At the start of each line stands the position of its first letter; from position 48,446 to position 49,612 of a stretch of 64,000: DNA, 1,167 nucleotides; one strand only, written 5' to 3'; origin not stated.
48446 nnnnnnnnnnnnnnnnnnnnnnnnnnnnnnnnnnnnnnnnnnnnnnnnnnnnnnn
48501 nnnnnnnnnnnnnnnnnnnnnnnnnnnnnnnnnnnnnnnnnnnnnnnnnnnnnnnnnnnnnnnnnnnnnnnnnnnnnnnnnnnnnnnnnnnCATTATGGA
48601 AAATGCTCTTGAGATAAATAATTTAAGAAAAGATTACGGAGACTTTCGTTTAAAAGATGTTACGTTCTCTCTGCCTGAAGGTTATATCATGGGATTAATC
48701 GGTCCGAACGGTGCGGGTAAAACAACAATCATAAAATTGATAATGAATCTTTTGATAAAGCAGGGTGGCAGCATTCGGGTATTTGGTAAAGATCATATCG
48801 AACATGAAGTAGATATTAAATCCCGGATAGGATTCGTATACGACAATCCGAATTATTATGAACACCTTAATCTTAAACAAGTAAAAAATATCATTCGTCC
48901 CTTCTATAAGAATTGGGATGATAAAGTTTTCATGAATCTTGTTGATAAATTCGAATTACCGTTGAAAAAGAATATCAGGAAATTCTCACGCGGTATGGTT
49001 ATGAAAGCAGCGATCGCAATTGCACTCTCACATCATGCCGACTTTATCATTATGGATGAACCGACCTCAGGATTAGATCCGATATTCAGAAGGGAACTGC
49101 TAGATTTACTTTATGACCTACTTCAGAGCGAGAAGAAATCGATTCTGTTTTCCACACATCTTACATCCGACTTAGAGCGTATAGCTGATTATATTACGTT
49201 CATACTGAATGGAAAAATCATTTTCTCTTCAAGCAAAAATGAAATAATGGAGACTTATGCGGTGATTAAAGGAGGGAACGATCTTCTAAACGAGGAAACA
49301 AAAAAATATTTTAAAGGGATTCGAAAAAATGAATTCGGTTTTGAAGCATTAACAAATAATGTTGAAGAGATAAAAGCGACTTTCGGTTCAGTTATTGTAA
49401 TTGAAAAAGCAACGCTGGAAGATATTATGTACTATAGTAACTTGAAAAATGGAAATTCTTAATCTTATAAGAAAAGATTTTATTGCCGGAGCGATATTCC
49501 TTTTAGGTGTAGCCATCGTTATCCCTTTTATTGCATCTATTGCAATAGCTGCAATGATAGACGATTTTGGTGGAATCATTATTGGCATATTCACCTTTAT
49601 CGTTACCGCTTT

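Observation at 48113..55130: YtrA-type regulator with palindromic operator, ABC ATPase, four tandem divergent membrane paralogs and two beta-lactamase-fold hydrolases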

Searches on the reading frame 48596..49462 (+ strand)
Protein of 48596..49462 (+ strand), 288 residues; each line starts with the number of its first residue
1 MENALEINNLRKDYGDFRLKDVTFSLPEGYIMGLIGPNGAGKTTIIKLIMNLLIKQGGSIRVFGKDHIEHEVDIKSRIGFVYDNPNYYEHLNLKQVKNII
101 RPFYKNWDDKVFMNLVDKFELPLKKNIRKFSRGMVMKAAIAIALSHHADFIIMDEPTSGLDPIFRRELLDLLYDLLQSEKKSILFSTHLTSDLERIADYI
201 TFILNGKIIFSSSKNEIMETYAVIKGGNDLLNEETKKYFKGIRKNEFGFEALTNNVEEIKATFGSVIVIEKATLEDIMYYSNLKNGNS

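Call 3: search_protein_families(library=pfam, proteins=[window:48596-49462:+], max_evalue=0.01)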
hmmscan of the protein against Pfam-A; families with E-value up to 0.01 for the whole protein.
window:48596-49462:+ (288 aa): 13 families
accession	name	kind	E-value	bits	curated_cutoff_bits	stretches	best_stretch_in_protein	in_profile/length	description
PF00005.33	ABC_tran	-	4.5e-24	86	25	1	19-158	1-137/137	ABC transporter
PF13304.12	AAA_21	-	8.1e-13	49.5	27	2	126-188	234-298/304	AAA domain, putative AbiEii toxin, Type IV TA system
PF13175.12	AAA_15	-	8.4e-07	29.4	32.1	1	4-129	5-128/374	AAA ATPase domain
PF13401.12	AAA_22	-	3.2e-05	24.7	27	1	31-183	7-114/130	AAA domain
PF13476.12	AAA_23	-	3.6e-05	24.9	27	1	7-125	4-100/201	AAA domain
PF13604.12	AAA_30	-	0.00087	19.5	27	1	31-67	20-56/191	AAA domain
PF02463.25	SMC_N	-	0.001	19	40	1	31-174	26-185/220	RecF/RecN/SMC N terminal domain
PF13555.12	AAA_29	-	0.0017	18.5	27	1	17-55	12-48/61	P-loop containing region of AAA domain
PF13514.12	AAA_27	-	0.0017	18.4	22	0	12-53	9-50/206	AAA domain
PF03205.20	MobB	-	0.0037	17.6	26.6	1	31-75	1-45/133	Molybdopterin guanine dinucleotide synthesis protein B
PF07693.20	KAP_NTPase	-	0.0042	16.8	20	1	25-130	16-105/293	KAP family P-loop domain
PF03266.21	NTPase_1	-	0.0061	16.9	23.9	0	34-84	4-51/168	NTPase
PF13245.12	AAA_19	-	0.009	16.6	25.1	0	31-59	13-41/134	AAA domain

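Call 4: search_protein_families(library=ncbifam, proteins=[window:48596-49462:+], max_evalue=0.01)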
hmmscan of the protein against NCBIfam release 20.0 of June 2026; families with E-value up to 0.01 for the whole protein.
window:48596-49462:+ (288 aa): 191 families (the best 25 are shown)
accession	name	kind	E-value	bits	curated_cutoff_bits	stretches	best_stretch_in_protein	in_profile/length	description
NF047565.1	PSM_export_PmtA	equivalog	4.2e-95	318.3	350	1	3-280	1-278/282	phenol-soluble modulin export ABC transporter ATP-binding protein PmtA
TIGR01188.1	drrA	subfamily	3.4e-40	138.2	312.45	1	12-225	1-214/302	daunorubicin resistance ABC transporter, ATP-binding protein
TIGR03740.1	galliderm_ABC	subfamily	3.3e-37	128.3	309.75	1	5-215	1-209/223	lantibiotic protection ABC transporter ATP-binding subunit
TIGR03522.1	GldA_ABC_ATP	equivalog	8.6e-34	117.3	402.6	1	5-218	3-220/301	gliding motility-associated ABC transporter ATP-binding subunit GldA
NF033858.1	ABC2_perm_RbbA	equivalog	2.3e-32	111.9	1050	1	3-220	265-487/909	ribosome-associated ATPase/putative transporter RbbA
TIGR03864.1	PQQ_ABC_ATP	hypoth_equivalog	8.6e-32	110.5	302.25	1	4-221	1-223/236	ABC transporter, ATP-binding subunit, PQQ-dependent alcohol dehydrogenase system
TIGR04521.1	ECF_ATPase_2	equivalog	1.6e-30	106.2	330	1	19-261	21-275/279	energy-coupling factor transporter ATPase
NF047568.1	PSM_export_PmtC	equivalog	1.2e-29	103.8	375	1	6-214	2-204/290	phenol-soluble modulin export ABC transporter ATP-binding protein PmtC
TIGR04520.1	ECF_ATPase_1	equivalog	1.4e-28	100.1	315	2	6-86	2-87/269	energy-coupling factor transporter ATPase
NF010060.0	PRK13537.1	equivalog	5.6e-28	97.7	521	1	3-219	14-235/314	nodulation factor ABC transporter ATP-binding protein NodI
TIGR04406.1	LPS_export_lptB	equivalog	4.7e-27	94.8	240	1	5-222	2-227/239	LPS export ABC transporter ATP-binding protein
NF010059.0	PRK13536.1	equivalog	8.4e-26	90.5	549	1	3-217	42-261/342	nodulation factor ABC transporter ATP-binding protein NodI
TIGR01288.1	nodI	equivalog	1.4e-25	89.9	424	1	4-215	4-220/303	nodulation factor ABC transporter ATP-binding protein NodI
TIGR00968.1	3a0106s01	subfamily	3.7e-25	88.8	342.75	1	6-221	2-222/237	sulfate ABC transporter ATP-binding protein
NF010860.0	PRK14267.1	equivalog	6.1e-25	88.3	412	1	1-219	1-237/253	phosphate ABC transporter ATP-binding protein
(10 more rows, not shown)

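Call 8: find_encoding_contigs(protein=window:48596-49462:+, flank=10000, max_places=6)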
Protein window:48596-49462:+ (288 aa): 2 contigs read that carry it; 2 places shown.
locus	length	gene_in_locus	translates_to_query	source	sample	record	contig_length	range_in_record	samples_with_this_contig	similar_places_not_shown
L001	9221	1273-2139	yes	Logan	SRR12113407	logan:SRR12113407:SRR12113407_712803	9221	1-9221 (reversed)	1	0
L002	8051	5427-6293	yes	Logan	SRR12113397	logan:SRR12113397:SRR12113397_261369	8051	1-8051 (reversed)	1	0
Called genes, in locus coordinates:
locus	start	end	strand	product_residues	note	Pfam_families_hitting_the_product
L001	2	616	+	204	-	?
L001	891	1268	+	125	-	PF00392:GntR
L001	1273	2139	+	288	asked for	PF13175:AAA_15 (faint), PF00005:ABC_tran, PF13304:AAA_21 (weak)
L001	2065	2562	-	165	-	-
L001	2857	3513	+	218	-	PF13346:ABC2_membrane_5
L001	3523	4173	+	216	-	PF13346:ABC2_membrane_5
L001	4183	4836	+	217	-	PF13346:ABC2_membrane_5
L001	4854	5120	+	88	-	-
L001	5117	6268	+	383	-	PF00144:Beta-lactamase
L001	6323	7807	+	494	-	PF00144:Beta-lactamase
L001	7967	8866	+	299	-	PF13353:Fer4_12, PF04055:Radical_SAM, PF00037:Fer4 (faint), PF13237:Fer4_10 (weak)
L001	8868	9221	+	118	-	?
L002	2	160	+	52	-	?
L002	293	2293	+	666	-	PF08305:NPCBM, PF05345:He_PIG (weak), PF16499:Melibiase_2, PF17801:Melibiase_C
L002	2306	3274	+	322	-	-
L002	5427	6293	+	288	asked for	PF13175:AAA_15 (faint), PF00005:ABC_tran, PF13304:AAA_21 (weak)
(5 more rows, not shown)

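Call 9: search_solved_structures(query=window:48596-49462:+, max_evalue=1e-20)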
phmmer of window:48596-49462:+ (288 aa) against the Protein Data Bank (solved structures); distinct sequences matched with E-value up to 1e-20: 30.
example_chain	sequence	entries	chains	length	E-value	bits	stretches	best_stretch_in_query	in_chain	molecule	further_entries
1vpl_A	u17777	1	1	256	1.7e-30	109.6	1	4-222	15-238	ABC transporter, ATP-binding protein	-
7w01_A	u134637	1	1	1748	4e-30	108.4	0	18-213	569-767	Phospholipid-transporting ATPase ABCA3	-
7w02_A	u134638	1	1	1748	2.8e-29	105.6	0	18-213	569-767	Phospholipid-transporting ATPase ABCA3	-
4yer_A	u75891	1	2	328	5.7e-29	104.6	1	1-217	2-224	ABC transporter ATP-binding protein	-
8k1n_E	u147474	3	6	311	7.2e-29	104.3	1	5-216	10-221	Multidrug efflux system ATP-binding protein Rv1218c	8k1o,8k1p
8k1m_C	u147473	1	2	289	7.5e-29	104.2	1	5-216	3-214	Multidrug efflux system ATP-binding protein Rv1218c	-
7lkp_A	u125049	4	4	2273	9.3e-28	100.7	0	25-212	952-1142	Retinal-specific phospholipid-transporting ATPase ABCA4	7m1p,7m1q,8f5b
7e7i_A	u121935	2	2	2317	9.7e-28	100.6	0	25-212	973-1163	Retinal-specific phospholipid-transporting ATPase ABCA4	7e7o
3j15_B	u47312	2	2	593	2.5e-27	99.3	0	3-200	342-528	ABC transporter ATP-binding protein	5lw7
3bk7_A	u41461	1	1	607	2.7e-27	99.1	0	3-200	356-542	ABC transporter ATP-binding protein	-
1yqt_A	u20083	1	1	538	5.9e-27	98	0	8-200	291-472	RNase l inhibitor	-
7lkz_A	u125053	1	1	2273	6.4e-27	97.9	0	25-212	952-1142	Retinal-specific phospholipid-transporting ATPase ABCA4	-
7e7q_A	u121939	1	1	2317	6.7e-27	97.8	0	25-212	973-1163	Retinal-specific phospholipid-transporting ATPase ABCA4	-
5yv5_A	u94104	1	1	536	1.1e-26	97.1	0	8-200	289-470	ATPase RIL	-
6xjh_C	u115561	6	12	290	1.7e-26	96.5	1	7-216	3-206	ABC transporter ATP-binding protein | ABC transporter, ATP-binding protein, putative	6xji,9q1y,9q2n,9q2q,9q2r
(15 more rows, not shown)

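Call 11: find_homologous_proteins(query=window:48596-49462:+, max_evalue=1e-20)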
Query window:48596-49462:+ (288 aa): 7455 proteins with E <= 1e-20 among 8000 candidates; the best 120 are listed.
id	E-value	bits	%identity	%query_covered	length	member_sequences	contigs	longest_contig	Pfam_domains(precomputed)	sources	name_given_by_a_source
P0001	5.7e-185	631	100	100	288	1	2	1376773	PF00005.34,PF13175.13,PF13304.13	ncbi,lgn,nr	ncbi:MAG: ABC transporter ATP-binding protein [Ignavibacteriales bacterium]|nr:ABC transporter ATP-b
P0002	1.4e-170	584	91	100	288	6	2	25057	PF00005.34,PF13175.13,PF13304.13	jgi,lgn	jgi:ABC-2 type transport system ATP-binding protein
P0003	7.4e-165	565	87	100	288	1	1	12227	PF00005.34,PF13175.13,PF13304.13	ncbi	-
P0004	2.6e-162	557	86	100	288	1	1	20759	PF00005.34,PF13175.13,PF13304.13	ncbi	-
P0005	1.3e-161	555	85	100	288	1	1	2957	PF00005.34,PF13175.13,PF13304.13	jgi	-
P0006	2.3e-161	554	85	100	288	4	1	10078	PF00005.34,PF13175.13,PF13304.13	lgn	-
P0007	4.8e-159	546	83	100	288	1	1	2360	PF00005.34,PF13175.13,PF13304.13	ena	-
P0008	1.3e-158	545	83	100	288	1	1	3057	PF00005.34,PF13175.13,PF13304.13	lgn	-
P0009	1.5e-153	528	81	99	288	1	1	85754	PF00005.34,PF13175.13,PF13476.13,PF13304.13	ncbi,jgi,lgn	jgi:ABC-2 type transport system ATP-binding protein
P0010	4.1e-153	527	80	99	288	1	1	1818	PF00005.34,PF13175.13,PF13304.13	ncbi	-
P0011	9.2e-153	525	80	99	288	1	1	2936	PF00005.34,PF13175.13,PF13304.13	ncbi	-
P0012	1.0e-152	525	80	100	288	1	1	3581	PF00005.34,PF13175.13,PF13476.13,PF13304.13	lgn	-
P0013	7.2e-152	523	80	99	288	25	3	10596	PF00005.34,PF13175.13,PF13304.13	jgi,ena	-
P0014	1.2e-151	522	80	100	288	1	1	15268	PF00005.34,PF13175.13,PF13304.13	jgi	jgi:ABC-2 type transport system ATP-binding protein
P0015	2.7e-151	521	78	99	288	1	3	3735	PF00005.34,PF13175.13,PF13304.13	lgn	-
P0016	3.5e-151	520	80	99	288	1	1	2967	PF00005.34,PF13175.13,PF13304.13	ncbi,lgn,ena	ncbi:MAG TPA: ABC transporter ATP-binding protein [bacterium]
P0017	7.8e-151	519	79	100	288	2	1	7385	PF00005.34,PF13175.13,PF13304.13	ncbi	-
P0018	5.6e-150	516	79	99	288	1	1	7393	PF00005.34,PF13175.13,PF13476.13,PF13304.13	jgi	jgi:ABC-2 type transport system ATP-binding protein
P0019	6.4e-150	516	79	99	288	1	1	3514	PF00005.34,PF13175.13,PF13304.13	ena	-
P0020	8.8e-150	516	78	100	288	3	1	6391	PF00005.34,PF13175.13,PF13304.13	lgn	-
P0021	1.7e-149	515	78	100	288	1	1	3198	PF00005.34,PF13175.13,PF13476.13,PF13304.13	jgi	jgi:ABC-2 type transport system ATP-binding protein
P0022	9.2e-149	512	79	99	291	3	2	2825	PF00005.34,PF13175.13,PF13304.13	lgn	-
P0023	3.6e-148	510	80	98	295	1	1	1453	PF00005.34,PF13175.13,PF13304.13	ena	-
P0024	1.3e-147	509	78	100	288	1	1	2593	PF00005.34,PF13175.13,PF13304.13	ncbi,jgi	-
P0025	1.7e-147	508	77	100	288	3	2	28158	PF00005.34,PF13175.13,PF13401.13,PF13304.13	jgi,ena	-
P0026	4.0e-147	507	78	99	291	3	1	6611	PF00005.34,PF13175.13,PF13304.13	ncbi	-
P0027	5.7e-147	506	77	100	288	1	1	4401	PF00005.34,PF13175.13,PF13401.13,PF13304.13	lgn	-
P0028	9.3e-147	506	77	99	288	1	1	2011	PF00005.34,PF13175.13,PF13401.13,PF13304.13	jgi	jgi:ABC-2 type transport system ATP-binding protein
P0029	1.7e-146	505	78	99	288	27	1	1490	PF00005.34,PF13175.13,PF13401.13,PF13304.13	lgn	-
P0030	2.7e-145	501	75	100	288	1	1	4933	PF00005.34,PF13175.13,PF13401.13,PF13304.13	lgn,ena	-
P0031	2.8e-145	501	75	100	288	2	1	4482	PF00005.34,PF13175.13,PF13304.13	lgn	-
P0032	4.4e-145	500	75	100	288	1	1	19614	PF00005.34,PF13175.13,PF13401.13,PF13304.13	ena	-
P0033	5.7e-145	500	77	99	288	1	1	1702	PF00005.34,PF13175.13,PF13304.13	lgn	-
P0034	1.7e-144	498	78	98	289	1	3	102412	PF00005.34,PF13175.13,PF13304.13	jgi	jgi:ABC-2 type transport system ATP-binding protein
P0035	2.1e-143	495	78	98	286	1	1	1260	PF00005.34,PF13175.13,PF13304.13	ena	-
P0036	1.4e-142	492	76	100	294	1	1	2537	PF00005.34,PF13175.13,PF13401.13,PF13304.13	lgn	-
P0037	4.3e-142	490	76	99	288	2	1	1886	PF00005.34,PF13175.13,PF13304.13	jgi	jgi:ABC-2 type transport system ATP-binding protein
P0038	4.7e-142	490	76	99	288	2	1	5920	PF00005.34,PF13175.13,PF13401.13,PF13304.13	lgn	-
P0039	5.1e-142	490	75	99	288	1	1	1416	PF00005.34,PF13175.13,PF13401.13,PF13304.13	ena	-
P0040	1.3e-141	489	75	99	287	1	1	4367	PF00005.34,PF13175.13,PF13304.13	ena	-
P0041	2.1e-141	488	75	98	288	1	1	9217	PF00005.34,PF13175.13,PF13304.13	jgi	jgi:ABC-2 type transport system ATP-binding protein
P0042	5.7e-141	487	72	100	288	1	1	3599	PF00005.34,PF13175.13,PF13304.13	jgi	-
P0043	7.4e-141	486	74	99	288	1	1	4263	PF00005.34,PF13175.13,PF13304.13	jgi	jgi:ABC-2 type transport system ATP-binding protein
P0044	9.2e-141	486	76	100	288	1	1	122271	PF00005.34,PF13175.13,PF13304.13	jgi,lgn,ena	-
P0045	1.1e-140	486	74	100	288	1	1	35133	PF00005.34,PF13175.13,PF13401.13,PF13304.13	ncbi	ncbi:ABC transporter ATP-binding protein [candidate division KSB1 bacterium]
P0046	1.5e-139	482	74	100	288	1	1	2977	PF00005.34,PF13175.13,PF13304.13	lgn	-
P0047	2.1e-139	482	75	100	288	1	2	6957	PF00005.34,PF13175.13,PF13304.13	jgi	-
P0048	2.2e-139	482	75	99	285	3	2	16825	PF00005.34,PF13175.13,PF13304.13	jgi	-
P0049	2.5e-139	481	74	98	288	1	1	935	PF00005.34,PF13175.13,PF13401.13,PF13304.13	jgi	-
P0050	3.6e-139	481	75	98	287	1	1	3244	PF00005.34,PF13175.13,PF13401.13,PF13304.13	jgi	jgi:ABC-2 type transport system ATP-binding protein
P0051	2.0e-138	478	74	99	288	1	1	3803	PF00005.34,PF13175.13,PF13304.13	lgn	-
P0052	1.3e-137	476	73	100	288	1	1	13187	PF00005.34,PF13401.13,PF13304.13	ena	-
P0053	2.5e-137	475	73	100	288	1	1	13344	PF00005.34,PF13175.13,PF13304.13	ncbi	ncbi:ABC transporter ATP-binding protein [candidate division KSB1 bacterium]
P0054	2.9e-137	475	71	100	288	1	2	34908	PF00005.34,PF13175.13,PF13401.13,PF13304.13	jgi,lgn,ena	-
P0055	1.1e-136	473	73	100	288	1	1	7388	PF00005.34,PF13175.13,PF13401.13,PF13304.13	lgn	-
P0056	1.8e-136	472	73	98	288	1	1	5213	PF00005.34,PF13175.13,PF13304.13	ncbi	-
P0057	4.5e-136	471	75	100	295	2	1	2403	PF00005.34,PF13175.13,PF13304.13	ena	-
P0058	5.3e-136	471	72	99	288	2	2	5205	PF00005.34,PF13175.13,PF13304.13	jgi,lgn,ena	-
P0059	9.9e-136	470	72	98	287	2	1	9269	PF00005.34,PF13175.13,PF13304.13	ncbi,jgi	-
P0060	1.2e-135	469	71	100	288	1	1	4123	PF00005.34,PF13175.13,PF13304.13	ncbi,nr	ncbi:ABC transporter ATP-binding protein [candidate division KSB1 bacterium]|nr:ABC transporter ATP-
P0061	1.5e-135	469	72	98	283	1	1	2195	PF00005.34,PF13175.13,PF13304.13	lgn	-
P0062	1.5e-135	469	72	100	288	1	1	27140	PF00005.34,PF13175.13,PF13304.13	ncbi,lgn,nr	ncbi:MAG: ABC transporter ATP-binding protein [Candidatus Cloacimonetes bacterium]|nr:ABC transporte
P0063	1.7e-135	469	73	98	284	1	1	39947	PF00005.34,PF13175.13,PF13304.13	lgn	-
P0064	4.1e-135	468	74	97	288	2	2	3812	PF00005.34,PF13175.13,PF13304.13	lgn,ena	-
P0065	6.5e-135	467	73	98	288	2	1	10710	PF00005.34,PF13175.13,PF13304.13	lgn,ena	-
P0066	7.7e-135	467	71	100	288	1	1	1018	PF00005.34,PF13175.13,PF13304.13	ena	-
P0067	7.8e-135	467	73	99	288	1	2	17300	PF00005.34,PF13175.13,PF13401.13,PF13304.13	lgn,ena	-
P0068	8.5e-135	467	72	100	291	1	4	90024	PF00005.34,PF13175.13,PF13304.13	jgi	-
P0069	9.7e-135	466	77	91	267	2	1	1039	PF00005.34,PF13175.13,PF13401.13,PF13304.13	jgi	jgi:ABC-2 type transport system ATP-binding protein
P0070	8.8e-134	463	71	100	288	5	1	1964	PF00005.34,PF13175.13,PF13304.13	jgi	jgi:ABC-2 type transport system ATP-binding protein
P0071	1.3e-133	463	74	98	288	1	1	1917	PF00005.34,PF13175.13,PF13304.13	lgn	-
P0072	2.3e-133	462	69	100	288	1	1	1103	PF00005.34,PF13175.13,PF13304.13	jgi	jgi:ABC-2 type transport system ATP-binding protein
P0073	1.0e-132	460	72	99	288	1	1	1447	PF00005.34,PF13175.13,PF13304.13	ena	-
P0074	1.4e-132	459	72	98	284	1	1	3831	PF00005.34,PF13175.13,PF13304.13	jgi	-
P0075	2.5e-132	458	72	99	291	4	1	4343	PF00005.34,PF13175.13,PF13304.13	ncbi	-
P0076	3.0e-132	458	71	100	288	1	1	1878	PF00005.34,PF13175.13,PF13304.13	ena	-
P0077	1.2e-131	456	71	99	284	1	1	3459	PF00005.34,PF13175.13,PF13304.13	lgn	-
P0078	1.3e-131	456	68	99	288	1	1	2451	PF00005.34,PF13175.13,PF13304.13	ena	-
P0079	1.4e-131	456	75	93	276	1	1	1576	PF00005.34,PF13401.13,PF13304.13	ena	-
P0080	1.6e-131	456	71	100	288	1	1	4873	PF00005.34,PF13175.13,PF13401.13,PF13304.13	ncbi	ncbi:ABC transporter ATP-binding protein [candidate division KSB1 bacterium]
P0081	2.1e-131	455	70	100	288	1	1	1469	PF00005.34,PF13175.13,PF13304.13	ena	-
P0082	2.1e-131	455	68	99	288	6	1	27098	PF00005.34,PF13304.13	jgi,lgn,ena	-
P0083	3.1e-131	455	71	99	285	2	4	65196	PF00005.34,PF13175.13,PF13304.13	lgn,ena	-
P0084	3.2e-131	455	69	99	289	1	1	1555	PF00005.34,PF13175.13,PF13304.13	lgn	-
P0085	3.3e-131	455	69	100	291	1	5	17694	PF00005.34,PF13175.13,PF13304.13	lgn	-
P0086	6.3e-131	454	70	99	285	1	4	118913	PF00005.34,PF13175.13,PF13304.13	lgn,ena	-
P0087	8.1e-131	454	72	98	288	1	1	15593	PF00005.34,PF13175.13,PF13304.13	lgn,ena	-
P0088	9.6e-131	453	70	99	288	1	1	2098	PF00005.34,PF13175.13,PF13304.13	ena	-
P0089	1.2e-130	453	68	100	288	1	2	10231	PF00005.34,PF13175.13,PF13304.13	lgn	-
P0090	1.9e-130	452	69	97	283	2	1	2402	PF00005.34,PF13175.13,PF13401.13,PF13304.13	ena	-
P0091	2.9e-130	452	69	97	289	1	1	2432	PF00005.34,PF13175.13,PF13476.13,PF13304.13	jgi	jgi:ABC-2 type transport system ATP-binding protein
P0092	3.6e-130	451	70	99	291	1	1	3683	PF00005.34,PF13175.13,PF13304.13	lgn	-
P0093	5.1e-130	451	72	99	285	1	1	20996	PF00005.34,PF13175.13,PF13304.13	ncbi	-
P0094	6.2e-130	451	71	99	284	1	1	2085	PF00005.34,PF13175.13,PF13304.13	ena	-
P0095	7.4e-130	450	69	100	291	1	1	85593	PF00005.34,PF13175.13,PF13401.13,PF13304.13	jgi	jgi:ABC-2 type transport system ATP-binding protein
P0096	7.7e-130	450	70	99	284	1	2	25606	PF00005.34,PF13175.13,PF13304.13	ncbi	ncbi:ABC transporter ATP-binding protein [Bacteroidota bacterium]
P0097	8.6e-129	447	66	98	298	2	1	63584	PF00005.34,PF13175.13,PF13304.13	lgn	-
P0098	1.0e-128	447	68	100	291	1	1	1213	PF00005.34,PF13175.13,PF13401.13,PF13304.13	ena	-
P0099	1.7e-128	446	68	99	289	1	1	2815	PF00005.34,PF13175.13,PF00910.29,PF13304.13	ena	-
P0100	2.2e-128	446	65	99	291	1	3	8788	PF00005.34,PF13175.13,PF13401.13,PF13304.13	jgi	-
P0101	6.7e-128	444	69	100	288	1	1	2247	PF00005.34,PF13175.13,PF13304.13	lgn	-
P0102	2.5e-127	442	70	99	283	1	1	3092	PF00005.34,PF13175.13,PF13304.13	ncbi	ncbi:ABC transporter ATP-binding protein [Bacteroidota bacterium]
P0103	5.0e-127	441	69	99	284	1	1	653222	PF00005.34,PF13175.13,PF13304.13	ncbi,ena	-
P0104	6.5e-127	441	68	98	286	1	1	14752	PF00005.34,PF13175.13,PF13304.13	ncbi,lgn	-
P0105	6.8e-127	441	69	99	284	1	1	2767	PF00005.34,PF13175.13,PF13304.13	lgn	-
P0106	7.9e-127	440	67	99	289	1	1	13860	PF00005.34,PF13175.13,PF13401.13,PF13304.13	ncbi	-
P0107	8.1e-127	440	70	98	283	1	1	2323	PF00005.34,PF13175.13,PF13304.13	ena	-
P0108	8.3e-127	440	68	100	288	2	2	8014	PF00005.34,PF13175.13,PF13401.13,PF13304.13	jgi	-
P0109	1.1e-126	440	66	99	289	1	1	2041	PF00005.34,PF13175.13,PF13304.13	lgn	-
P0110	1.1e-126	440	67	99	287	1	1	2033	PF00005.34,PF13175.13,PF13304.13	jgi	-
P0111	1.3e-126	440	65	99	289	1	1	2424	PF00005.34,PF13175.13,PF13304.13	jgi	jgi:ABC-2 type transport system ATP-binding protein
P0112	1.4e-126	440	67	99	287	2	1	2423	PF00005.34,PF13175.13,PF13304.13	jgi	-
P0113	1.5e-126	440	65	99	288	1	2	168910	PF00005.34,PF13175.13,PF13401.13,PF13304.13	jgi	-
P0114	1.8e-126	439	66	99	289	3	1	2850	PF00005.34,PF13175.13,PF13304.13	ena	-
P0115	3.1e-126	438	65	99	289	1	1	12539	PF13604.13,PF00005.34,PF13175.13,PF13304.13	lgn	-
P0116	3.4e-126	438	67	100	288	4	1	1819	PF00005.34,PF13304.13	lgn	-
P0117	5.2e-126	438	65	98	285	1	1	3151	PF00005.34,PF13175.13,PF13476.13,PF13401.13,PF13304.13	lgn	-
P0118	5.3e-126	438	66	98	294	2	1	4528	PF00005.34,PF13175.13,PF13304.13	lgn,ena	-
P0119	7.8e-126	437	71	98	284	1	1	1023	PF00005.34,PF13175.13,PF13304.13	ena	-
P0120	1.1e-125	437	66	100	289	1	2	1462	PF00005.34,PF13175.13,PF00910.29,PF13304.13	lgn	-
